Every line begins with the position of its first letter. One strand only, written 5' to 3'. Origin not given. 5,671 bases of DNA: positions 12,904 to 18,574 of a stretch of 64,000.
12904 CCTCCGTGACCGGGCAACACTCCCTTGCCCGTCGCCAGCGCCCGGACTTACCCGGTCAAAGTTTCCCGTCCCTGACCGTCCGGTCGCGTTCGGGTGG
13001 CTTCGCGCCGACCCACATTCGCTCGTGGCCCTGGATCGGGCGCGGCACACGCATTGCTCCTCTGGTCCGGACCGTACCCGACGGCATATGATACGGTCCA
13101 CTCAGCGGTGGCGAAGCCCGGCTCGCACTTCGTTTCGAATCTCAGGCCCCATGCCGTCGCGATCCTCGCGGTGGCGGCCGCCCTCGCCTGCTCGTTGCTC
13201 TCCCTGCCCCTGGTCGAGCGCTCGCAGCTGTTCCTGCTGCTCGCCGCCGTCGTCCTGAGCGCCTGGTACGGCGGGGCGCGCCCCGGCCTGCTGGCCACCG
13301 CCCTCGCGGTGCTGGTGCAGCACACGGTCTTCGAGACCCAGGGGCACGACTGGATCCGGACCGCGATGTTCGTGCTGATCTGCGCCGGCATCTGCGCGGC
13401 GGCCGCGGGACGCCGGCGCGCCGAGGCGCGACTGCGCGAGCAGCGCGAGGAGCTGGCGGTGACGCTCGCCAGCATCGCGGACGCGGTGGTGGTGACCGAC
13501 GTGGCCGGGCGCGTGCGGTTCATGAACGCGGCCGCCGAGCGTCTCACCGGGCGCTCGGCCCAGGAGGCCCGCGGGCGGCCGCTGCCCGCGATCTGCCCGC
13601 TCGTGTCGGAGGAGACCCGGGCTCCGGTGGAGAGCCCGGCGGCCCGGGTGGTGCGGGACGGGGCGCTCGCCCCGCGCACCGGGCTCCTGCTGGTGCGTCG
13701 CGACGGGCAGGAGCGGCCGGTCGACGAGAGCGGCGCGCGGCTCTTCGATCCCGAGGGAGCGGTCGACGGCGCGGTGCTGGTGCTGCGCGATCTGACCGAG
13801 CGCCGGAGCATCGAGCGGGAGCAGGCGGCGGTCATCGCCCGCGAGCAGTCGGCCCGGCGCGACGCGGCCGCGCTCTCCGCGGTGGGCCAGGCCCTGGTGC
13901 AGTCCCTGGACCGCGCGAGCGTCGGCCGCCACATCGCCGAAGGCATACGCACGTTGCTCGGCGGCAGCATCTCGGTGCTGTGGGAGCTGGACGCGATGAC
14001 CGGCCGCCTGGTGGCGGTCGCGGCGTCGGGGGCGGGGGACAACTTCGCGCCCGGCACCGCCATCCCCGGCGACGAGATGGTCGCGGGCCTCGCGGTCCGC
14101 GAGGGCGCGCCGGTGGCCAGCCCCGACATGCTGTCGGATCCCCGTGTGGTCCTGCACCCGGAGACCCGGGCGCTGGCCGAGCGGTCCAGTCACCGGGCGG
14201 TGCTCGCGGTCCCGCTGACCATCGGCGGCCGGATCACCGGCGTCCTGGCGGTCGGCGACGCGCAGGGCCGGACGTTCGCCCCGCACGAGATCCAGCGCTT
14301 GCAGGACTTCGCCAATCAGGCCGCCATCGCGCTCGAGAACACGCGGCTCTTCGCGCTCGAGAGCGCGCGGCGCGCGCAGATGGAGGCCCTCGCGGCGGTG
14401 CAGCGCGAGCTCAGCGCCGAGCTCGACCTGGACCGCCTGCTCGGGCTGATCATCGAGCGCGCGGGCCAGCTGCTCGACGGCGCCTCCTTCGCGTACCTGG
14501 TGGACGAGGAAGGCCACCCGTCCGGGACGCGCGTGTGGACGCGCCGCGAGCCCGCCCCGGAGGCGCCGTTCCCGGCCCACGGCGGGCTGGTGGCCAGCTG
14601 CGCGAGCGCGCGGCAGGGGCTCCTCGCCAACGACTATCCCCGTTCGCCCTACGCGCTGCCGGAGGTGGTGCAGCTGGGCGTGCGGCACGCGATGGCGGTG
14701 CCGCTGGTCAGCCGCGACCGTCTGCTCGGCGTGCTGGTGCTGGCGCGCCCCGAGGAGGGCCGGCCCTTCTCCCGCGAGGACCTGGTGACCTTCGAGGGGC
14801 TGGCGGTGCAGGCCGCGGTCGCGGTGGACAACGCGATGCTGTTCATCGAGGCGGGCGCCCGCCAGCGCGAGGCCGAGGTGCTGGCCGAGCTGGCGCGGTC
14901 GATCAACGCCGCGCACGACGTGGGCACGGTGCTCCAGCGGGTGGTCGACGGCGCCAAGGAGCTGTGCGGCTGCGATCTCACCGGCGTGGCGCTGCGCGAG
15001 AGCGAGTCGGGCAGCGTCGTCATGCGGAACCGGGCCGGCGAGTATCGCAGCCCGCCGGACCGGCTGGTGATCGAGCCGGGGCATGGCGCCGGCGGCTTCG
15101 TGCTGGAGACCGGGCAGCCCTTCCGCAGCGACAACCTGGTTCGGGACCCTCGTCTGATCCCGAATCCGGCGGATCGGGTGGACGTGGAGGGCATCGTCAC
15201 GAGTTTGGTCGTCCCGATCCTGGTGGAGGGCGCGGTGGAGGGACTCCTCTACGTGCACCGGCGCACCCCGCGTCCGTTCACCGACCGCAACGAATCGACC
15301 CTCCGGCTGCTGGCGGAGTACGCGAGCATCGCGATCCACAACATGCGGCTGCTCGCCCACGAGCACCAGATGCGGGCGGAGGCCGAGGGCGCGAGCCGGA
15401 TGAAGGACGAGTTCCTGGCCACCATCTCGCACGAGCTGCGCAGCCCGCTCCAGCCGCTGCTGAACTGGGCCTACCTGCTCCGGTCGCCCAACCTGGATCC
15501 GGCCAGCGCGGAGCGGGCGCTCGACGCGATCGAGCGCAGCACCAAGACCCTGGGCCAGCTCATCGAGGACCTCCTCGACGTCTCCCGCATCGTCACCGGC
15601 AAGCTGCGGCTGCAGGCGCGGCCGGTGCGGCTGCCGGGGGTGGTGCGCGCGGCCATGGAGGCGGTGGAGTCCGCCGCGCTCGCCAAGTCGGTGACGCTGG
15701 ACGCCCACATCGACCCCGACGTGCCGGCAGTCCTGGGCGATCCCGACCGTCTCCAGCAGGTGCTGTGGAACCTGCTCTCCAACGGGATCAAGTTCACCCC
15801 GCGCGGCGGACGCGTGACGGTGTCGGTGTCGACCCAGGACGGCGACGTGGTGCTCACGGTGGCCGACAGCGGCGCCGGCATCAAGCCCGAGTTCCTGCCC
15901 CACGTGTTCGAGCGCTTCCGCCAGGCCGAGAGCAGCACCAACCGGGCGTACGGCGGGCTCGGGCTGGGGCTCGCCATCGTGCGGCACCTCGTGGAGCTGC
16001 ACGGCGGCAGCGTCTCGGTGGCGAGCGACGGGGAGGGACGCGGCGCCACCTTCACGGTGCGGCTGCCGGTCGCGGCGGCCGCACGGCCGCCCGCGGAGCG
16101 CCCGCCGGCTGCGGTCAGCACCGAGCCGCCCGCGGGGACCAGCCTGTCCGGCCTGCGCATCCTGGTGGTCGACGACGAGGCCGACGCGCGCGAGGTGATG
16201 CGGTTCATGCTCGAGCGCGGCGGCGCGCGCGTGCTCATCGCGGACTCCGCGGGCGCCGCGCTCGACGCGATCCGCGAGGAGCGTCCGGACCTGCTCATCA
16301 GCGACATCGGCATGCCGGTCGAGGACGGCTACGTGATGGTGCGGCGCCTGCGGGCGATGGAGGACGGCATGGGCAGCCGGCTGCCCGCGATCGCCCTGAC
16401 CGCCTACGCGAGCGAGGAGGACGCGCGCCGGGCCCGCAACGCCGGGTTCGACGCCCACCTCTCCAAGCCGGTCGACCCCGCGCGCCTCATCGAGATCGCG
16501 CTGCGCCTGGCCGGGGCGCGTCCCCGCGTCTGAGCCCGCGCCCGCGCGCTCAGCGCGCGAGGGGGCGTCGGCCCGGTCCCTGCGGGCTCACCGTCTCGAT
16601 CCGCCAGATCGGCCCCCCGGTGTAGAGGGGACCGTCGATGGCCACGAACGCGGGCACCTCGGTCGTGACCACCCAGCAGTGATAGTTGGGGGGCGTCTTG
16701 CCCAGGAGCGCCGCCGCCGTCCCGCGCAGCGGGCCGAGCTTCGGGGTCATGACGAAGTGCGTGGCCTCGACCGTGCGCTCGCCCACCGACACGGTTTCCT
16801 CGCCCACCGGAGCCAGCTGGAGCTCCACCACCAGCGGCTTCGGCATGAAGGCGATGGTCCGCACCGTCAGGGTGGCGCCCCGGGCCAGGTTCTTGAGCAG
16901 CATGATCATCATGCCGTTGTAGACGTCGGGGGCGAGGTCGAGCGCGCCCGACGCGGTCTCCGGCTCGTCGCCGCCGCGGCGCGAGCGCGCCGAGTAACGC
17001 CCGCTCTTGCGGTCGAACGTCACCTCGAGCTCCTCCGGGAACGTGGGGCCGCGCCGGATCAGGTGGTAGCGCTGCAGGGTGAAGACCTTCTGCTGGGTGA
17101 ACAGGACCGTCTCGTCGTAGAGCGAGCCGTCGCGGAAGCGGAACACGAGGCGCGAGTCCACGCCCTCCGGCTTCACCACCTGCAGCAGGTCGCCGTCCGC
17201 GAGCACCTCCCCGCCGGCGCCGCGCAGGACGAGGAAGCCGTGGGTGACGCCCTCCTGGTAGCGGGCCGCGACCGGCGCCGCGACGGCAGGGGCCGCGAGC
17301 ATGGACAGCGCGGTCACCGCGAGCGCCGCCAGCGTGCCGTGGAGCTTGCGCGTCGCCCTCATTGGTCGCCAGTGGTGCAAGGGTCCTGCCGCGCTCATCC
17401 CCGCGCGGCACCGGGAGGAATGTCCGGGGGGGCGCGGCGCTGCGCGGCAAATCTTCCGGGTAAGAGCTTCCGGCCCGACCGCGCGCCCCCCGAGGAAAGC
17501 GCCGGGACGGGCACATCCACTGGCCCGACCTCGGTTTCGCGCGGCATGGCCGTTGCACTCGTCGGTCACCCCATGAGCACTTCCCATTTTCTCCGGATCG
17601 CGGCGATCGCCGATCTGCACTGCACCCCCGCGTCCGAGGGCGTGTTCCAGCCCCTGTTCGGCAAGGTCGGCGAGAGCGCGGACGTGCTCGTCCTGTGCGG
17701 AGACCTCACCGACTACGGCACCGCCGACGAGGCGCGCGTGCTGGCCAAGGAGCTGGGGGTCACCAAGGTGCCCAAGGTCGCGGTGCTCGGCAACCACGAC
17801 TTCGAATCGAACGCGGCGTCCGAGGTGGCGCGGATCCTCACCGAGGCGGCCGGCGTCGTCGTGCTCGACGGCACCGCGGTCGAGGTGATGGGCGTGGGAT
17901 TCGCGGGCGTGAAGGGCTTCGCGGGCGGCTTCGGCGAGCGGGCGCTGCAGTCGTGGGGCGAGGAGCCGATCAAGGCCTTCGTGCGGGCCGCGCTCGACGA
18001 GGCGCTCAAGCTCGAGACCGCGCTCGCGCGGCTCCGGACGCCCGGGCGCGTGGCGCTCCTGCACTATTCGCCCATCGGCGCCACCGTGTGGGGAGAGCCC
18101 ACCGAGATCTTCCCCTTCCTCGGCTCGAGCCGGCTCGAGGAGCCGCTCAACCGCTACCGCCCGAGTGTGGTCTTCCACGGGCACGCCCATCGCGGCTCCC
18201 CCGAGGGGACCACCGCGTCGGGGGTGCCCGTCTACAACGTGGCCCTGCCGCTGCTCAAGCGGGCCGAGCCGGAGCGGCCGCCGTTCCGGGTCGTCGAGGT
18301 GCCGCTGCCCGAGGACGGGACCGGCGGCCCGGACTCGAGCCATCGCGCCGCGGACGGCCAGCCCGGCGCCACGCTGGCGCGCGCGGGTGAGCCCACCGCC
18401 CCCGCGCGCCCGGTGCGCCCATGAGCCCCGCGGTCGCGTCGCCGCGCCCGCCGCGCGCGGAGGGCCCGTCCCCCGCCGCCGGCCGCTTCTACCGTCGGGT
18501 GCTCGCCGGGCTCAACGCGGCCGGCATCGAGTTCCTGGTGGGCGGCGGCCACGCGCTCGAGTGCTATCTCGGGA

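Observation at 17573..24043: Five overlapping genes encode two phosphoesterases, a nucleotidyltransferase-fold protein, a DedA membrane protein and a hybrid histidine kinase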

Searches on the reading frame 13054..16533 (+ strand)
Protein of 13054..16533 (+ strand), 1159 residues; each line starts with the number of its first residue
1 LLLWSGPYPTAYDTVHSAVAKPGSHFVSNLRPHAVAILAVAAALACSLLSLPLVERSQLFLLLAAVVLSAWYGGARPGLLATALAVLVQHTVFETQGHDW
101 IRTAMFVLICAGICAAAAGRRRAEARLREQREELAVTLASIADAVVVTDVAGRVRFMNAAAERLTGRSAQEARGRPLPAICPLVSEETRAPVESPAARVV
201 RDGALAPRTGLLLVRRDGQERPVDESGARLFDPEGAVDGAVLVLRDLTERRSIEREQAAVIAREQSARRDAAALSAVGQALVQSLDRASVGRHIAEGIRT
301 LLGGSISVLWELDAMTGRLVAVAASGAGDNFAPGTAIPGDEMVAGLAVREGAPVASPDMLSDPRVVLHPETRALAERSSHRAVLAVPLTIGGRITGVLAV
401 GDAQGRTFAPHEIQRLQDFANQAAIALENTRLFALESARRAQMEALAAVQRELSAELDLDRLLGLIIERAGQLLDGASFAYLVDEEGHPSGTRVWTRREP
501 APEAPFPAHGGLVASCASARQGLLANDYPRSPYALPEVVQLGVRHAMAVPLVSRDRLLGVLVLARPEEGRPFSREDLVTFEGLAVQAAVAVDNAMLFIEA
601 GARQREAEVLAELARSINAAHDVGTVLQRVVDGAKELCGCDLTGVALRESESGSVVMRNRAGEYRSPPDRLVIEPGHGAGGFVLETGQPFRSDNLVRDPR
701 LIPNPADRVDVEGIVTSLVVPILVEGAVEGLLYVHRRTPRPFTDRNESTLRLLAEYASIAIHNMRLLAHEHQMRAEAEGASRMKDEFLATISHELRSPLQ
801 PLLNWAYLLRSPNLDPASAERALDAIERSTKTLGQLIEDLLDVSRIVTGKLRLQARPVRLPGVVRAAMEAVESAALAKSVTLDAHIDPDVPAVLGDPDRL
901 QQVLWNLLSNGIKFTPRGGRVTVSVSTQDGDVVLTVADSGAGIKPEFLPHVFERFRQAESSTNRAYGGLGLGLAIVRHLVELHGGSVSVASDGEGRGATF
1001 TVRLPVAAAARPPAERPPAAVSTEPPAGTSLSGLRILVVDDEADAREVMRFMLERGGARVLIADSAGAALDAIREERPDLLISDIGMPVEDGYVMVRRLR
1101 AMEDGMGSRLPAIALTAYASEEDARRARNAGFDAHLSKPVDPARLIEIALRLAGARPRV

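Call 34: search_protein_families(library=pfam, proteins=[window:13054-16533:+], max_evalue=0.001)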
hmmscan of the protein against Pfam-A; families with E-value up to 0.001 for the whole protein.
window:13054-16533:+ (1159 aa): 12 families
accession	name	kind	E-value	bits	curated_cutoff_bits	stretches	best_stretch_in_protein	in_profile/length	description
PF01590.32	GAF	-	8.1e-51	172.5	22.4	3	623-761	2-133/133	GAF domain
PF13185.12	GAF_2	-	4.1e-49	166.7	28.6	3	457-592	2-136/136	GAF domain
PF02518.31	HATPase_c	-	2.2e-33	115.4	26.4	1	895-1007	1-110/111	Histidine kinase-, DNA gyrase B-, and HSP90-like ATPase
PF13492.12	GAF_3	-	7.7e-33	114.1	27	3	294-429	9-129/129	GAF domain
PF00072.30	Response_reg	-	2.5e-23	82.8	30.2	1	1036-1148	1-109/111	Response regulator receiver domain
PF08448.16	PAS_4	-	5.4e-17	62.4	23.1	1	139-251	2-109/110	PAS fold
PF00512.31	HisKA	-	2.6e-14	53.4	26.9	1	783-847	1-64/66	His Kinase A (phospho-acceptor) domain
PF00989.32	PAS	-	5.8e-11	42.8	22.6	1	133-246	2-112/113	PAS fold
PF13426.13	PAS_9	-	4.1e-09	37.1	27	1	143-249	2-103/103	PAS domain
PF13493.11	DUF4118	-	2.8e-06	27.5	28.4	1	34-123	2-100/107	Domain of unknown function (DUF4118)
PF13188.13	PAS_8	-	4.8e-05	23.5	21.8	1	138-182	7-52/65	PAS domain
PF13581.12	HATPase_c_2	-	0.00045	20.7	27.4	0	913-983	45-112/127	Histidine kinase-like ATPase domain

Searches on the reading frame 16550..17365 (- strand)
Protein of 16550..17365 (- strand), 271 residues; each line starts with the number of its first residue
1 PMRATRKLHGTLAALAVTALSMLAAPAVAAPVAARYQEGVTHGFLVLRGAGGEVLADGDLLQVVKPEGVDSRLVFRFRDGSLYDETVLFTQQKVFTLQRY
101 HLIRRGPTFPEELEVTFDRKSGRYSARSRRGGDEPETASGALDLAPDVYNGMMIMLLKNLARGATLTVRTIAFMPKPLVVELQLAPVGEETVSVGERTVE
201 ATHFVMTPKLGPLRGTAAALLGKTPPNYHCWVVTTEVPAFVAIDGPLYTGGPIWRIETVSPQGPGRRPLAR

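Call 34: search_protein_families(library=pfam, proteins=[window:16550-17365:-], max_evalue=0.001)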
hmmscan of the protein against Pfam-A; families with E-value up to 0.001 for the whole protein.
window:16550-17365:- (271 aa): 1 family
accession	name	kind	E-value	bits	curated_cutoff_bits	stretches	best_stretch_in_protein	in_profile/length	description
PF11306.15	DUF3108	-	0.00036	20.8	26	0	69-206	40-167/209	Protein of unknown function (DUF3108)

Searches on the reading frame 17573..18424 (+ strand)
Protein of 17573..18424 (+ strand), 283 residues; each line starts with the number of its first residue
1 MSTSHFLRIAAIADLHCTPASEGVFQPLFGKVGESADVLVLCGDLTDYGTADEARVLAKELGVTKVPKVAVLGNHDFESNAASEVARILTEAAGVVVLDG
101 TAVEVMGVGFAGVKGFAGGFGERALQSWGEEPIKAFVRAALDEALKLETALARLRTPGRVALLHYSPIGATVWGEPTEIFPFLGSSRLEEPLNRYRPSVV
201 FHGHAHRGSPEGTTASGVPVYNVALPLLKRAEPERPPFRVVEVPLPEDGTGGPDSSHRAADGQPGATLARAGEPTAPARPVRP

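Call 7: search_protein_families(library=pfam, proteins=[window:17573-18424:+], max_evalue=0.01)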
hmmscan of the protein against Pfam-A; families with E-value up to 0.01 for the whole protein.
window:17573-18424:+ (283 aa): 3 families
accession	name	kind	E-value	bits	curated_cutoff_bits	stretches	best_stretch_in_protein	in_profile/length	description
PF00149.33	Metallophos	-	2.8e-13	51.2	21.5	1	7-207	1-190/191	Calcineurin-like phosphoesterase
PF12850.12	Metallophos_2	-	1.5e-06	28.7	27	1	8-207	2-118/154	Calcineurin-like phosphoesterase superfamily domain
PF14582.11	Metallophos_3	-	0.0018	18.1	28.2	0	59-209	83-223/259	Metallophosphoesterase, calcineurin superfamily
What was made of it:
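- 17573..18424 (+): g1, a calcineurin-like metallophosphoesterase (283 aa). It is the conserved partner of the NTase. Pfam Metallophos, E 2.8e-13 (call 7).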

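Call 8: search_protein_families(library=ncbifam, proteins=[window:17573-18424:+], max_evalue=0.01)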
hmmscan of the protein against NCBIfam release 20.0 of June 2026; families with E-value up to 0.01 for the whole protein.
window:17573-18424:+ (283 aa): 4 families
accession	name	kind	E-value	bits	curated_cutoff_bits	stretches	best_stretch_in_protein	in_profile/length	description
TIGR03729.1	acc_ester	subfamily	7.1e-05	22.3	148.25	0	178-209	187-222/239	putative phosphoesterase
TIGR00040.1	yfcE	subfamily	0.00022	21.3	56.25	1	8-103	2-89/158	YfcE family phosphodiesterase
NF050112.1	PhdiestSpdARhizob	equivalog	0.0011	18.6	400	1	34-96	38-100/264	2', 3'cyclic nucleotide phosphodiesterase SpdA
NF033458.1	lipid_A_LpxG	equivalog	0.002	17.5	350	1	5-81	43-123/321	UDP-2,3-diacylglucosamine diphosphatase LpxG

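Call 9: search_protein_families(library=padloc, proteins=[window:17573-18424:+], max_evalue=0.01)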
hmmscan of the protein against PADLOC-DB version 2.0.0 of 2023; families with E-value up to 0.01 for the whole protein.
window:17573-18424:+ (283 aa): 1 family
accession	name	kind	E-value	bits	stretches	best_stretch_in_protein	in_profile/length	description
PDLC04908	PDC-S10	-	2.8e-13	47.6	1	5-113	8-107/223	-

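Call 19: search_solved_structures(query=window:17573-18424:+, max_evalue=0.1)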
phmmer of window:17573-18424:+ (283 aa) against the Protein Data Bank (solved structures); distinct sequences matched with E-value up to 0.1: 0.
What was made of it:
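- Closest known: Icc/CpdA-type class III phosphodiesterases. Different: There is no sequence-level match to any solved member (call 19).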

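Call 45: find_homologous_proteins(query=window:17573-18424:+, max_evalue=0.00001)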
Query window:17573-18424:+ (283 aa): 8000 proteins with E <= 0.00001 among 8000 candidates; the best 120 are listed.
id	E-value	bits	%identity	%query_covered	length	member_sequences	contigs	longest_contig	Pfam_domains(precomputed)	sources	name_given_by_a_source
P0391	1.8e-168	577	94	100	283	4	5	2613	PF12850.13,PF00149.34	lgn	-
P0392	1.2e-151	522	85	99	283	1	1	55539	PF12850.13,PF00149.34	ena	-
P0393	7.0e-151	519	85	100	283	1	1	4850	PF12850.13,PF00149.34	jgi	jgi:Icc-related predicted phosphoesterase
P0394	1.1e-149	515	84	99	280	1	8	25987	PF12850.13,PF00149.34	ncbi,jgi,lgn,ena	jgi:Icc-related predicted phosphoesterase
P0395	1.1e-149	515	84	99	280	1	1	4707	PF12850.13,PF00149.34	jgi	jgi:Icc-related predicted phosphoesterase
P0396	1.3e-149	515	84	99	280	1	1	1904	PF12850.13,PF00149.34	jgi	-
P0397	1.9e-149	515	84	99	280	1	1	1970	PF12850.13,PF00149.34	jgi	-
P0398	2.4e-149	514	84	99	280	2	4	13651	PF12850.13,PF00149.34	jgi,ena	jgi:Icc-related predicted phosphoesterase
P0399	3.0e-149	514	84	99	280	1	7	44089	PF12850.13,PF00149.34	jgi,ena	jgi:Icc-related predicted phosphoesterase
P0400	3.9e-149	514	84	99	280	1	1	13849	PF12850.13,PF00149.34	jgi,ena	-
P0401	6.8e-149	513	84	99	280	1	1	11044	PF12850.13,PF00149.34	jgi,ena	-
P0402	7.4e-149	513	84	99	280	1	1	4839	PF12850.13,PF00149.34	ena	-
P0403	8.0e-149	513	84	99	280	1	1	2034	PF12850.13,PF00149.34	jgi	-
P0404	9.3e-149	512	84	99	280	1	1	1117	PF12850.13,PF00149.34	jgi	-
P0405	1.4e-148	512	84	99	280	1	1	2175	PF12850.13,PF00149.34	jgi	-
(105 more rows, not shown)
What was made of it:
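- Closest known: Icc/CpdA-type class III phosphodiesterases. Same: JGI names its homologues 'Icc-related predicted phosphoesterase' (call 45).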

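Call 67: predict_structure(alignment_id=A5)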
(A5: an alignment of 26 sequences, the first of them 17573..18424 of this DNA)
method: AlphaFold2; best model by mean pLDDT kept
length: 283 residues; sequences in the alignment: 26
mean_pLDDT: 82.2   pTM: 0.84
mean pLDDT of the five models: 82.2, 82.1, 81.5, 79.5, 79.3
residues with pLDDT >= 90: 150; 70-90: 72; 50-70: 37; < 50: 24
segments of 3 or more residues with pLDDT < 50: 178-184, 255-266
pLDDT, mean of each block of 10 residues (from residue 1): 77 94 96 97 90 96 96 68 88 94 95 70 65 79 90 92 80 58 61 94 81 92 93 95 81 48 53 81 84
secondary structure, 60 per line:
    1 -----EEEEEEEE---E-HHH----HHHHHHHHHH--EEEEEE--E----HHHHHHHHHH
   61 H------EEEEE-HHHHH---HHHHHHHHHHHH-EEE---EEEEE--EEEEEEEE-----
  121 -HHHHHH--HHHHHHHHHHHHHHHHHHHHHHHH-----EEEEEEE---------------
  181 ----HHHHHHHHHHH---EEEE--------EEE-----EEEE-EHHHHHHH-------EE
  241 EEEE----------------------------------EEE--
elements in order: E6-13 H26-35 E38-43 H51-61 E68-72 H74-78 H82-93 E95-97 E101-105 E108-115 H122-127 H130-153 E159-165 H185-195 E199-202 E211-213 E219-222 H225-231 E239-244 E279-281
